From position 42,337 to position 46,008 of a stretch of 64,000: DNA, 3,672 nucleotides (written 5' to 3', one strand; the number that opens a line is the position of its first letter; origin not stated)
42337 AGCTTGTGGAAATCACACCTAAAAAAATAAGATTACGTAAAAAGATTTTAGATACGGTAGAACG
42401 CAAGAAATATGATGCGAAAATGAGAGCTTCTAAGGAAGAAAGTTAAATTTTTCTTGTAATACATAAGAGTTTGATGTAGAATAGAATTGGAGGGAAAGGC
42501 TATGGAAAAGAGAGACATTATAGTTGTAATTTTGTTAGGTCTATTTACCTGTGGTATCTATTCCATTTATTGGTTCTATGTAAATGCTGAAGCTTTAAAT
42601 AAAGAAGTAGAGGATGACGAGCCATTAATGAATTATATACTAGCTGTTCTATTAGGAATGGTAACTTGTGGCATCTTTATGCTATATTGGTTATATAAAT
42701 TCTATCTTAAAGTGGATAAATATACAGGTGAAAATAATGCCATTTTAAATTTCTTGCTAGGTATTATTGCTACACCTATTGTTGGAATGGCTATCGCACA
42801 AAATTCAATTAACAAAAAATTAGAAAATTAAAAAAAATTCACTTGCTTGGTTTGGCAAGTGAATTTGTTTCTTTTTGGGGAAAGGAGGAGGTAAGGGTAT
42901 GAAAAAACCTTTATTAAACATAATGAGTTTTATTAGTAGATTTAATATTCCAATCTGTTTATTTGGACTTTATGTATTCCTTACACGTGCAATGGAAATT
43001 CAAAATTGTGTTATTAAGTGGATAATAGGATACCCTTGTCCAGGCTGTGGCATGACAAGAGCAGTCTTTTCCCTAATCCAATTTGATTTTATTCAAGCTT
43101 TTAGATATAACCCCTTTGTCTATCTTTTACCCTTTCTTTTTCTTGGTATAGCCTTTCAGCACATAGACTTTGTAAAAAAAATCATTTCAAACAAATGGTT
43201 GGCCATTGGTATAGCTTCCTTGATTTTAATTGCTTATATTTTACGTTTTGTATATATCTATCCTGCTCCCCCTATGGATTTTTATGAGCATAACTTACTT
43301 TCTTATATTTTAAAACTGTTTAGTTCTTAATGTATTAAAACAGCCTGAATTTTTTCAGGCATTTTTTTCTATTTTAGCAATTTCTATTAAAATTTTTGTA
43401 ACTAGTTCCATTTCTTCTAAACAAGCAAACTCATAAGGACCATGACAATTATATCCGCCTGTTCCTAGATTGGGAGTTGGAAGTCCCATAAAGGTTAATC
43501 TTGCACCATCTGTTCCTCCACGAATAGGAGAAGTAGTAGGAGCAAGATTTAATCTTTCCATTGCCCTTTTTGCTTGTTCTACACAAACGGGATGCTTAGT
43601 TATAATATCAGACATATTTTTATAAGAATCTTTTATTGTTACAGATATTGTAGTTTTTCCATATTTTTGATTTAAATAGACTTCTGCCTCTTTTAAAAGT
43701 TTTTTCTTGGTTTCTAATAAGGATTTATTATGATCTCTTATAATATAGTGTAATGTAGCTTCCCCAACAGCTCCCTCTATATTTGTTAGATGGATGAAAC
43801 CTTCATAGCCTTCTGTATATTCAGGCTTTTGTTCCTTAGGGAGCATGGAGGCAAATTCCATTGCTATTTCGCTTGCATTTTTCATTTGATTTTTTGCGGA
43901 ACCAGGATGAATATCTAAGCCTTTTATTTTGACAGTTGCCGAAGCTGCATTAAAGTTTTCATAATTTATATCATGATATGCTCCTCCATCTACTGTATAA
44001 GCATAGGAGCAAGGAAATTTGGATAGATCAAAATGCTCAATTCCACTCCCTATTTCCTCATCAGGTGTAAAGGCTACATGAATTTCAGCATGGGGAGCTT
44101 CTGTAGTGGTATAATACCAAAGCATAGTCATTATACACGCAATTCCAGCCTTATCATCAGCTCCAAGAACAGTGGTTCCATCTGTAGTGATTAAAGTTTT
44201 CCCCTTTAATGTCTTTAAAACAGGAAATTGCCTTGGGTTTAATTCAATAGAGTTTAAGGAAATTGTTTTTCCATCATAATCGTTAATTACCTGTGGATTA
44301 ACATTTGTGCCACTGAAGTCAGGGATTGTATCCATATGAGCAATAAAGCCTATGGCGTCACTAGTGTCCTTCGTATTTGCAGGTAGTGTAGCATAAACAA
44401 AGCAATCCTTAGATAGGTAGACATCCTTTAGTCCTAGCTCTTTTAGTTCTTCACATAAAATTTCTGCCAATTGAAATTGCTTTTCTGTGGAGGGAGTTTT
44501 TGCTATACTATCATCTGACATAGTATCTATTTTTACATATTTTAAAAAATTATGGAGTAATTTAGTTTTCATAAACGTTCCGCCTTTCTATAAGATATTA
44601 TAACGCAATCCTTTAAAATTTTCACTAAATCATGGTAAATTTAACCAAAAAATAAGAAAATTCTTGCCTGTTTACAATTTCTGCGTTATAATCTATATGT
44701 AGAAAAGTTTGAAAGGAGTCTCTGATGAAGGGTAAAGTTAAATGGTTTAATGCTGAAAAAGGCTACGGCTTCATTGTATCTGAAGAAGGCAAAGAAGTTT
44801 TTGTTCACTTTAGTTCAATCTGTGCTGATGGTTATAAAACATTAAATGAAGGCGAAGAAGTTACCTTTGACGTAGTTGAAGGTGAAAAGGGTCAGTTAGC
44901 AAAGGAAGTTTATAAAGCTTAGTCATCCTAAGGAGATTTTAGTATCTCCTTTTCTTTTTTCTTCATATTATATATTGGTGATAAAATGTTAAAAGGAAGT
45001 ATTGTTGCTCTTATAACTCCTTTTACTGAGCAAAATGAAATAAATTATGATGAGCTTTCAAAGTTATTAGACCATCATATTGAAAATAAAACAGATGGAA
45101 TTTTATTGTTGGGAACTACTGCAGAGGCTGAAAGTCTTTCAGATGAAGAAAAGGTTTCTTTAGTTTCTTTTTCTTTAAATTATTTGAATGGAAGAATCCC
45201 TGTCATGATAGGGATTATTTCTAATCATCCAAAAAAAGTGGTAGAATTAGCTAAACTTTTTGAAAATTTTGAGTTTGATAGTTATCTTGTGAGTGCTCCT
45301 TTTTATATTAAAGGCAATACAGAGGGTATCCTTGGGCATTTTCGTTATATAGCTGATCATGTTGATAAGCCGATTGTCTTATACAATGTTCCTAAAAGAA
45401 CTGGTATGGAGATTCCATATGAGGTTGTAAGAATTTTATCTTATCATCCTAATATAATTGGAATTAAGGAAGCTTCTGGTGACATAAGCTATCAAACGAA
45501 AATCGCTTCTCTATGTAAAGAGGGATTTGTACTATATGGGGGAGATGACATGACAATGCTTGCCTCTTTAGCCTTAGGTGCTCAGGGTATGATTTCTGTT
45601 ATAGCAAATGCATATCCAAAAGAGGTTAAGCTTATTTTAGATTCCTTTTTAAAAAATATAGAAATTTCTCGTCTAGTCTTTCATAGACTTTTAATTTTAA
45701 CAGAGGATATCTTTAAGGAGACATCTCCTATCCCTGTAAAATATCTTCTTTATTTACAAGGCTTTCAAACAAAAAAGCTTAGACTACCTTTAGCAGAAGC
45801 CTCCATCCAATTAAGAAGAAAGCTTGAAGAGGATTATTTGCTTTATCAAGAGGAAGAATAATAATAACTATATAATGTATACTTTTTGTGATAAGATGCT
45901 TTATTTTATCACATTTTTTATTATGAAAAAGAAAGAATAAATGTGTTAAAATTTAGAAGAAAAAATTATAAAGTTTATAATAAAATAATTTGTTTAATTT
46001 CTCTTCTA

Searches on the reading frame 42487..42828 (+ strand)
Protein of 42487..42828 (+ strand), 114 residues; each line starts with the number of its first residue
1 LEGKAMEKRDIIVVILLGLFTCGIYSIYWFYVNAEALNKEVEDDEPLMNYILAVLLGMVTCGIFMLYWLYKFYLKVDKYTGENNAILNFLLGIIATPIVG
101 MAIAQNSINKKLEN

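Call 53: search_protein_families(library=pfam, proteins=[window:42487-42828:+], max_evalue=0.001)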
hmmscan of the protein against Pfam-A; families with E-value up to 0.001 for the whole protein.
window:42487-42828:+ (114 aa): 2 families
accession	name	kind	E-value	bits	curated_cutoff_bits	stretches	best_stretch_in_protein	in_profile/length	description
PF14018.11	DUF4234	-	6.6e-29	100.3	25.3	2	9-77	1-69/70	Domain of unknown function (DUF4234)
PF25044.1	DUF7789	-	0.00059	20.2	25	0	6-67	70-127/129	Domain of unknown function (DUF7789)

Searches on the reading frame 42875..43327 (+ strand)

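Call 53: search_protein_families(library=pfam, proteins=[window:42875-43327:+], max_evalue=0.001)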
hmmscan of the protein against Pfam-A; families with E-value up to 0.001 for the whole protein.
window:42875-43327:+ (151 aa): 1 family
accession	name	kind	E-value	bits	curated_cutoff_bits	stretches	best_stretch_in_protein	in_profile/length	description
PF10825.13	DUF2752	-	6.2e-19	68.2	27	1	45-90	1-46/49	Protein of unknown function (DUF2752)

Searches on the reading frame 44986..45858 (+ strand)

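Call 53: search_protein_families(library=pfam, proteins=[window:44986-45858:+], max_evalue=0.001)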
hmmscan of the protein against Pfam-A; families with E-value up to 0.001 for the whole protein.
window:44986-45858:+ (291 aa): 1 family
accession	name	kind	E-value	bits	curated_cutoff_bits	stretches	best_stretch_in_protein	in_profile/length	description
PF00701.28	DHDPS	-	2.1e-71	240.4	22.1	1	2-282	2-284/289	Dihydrodipicolinate synthetase family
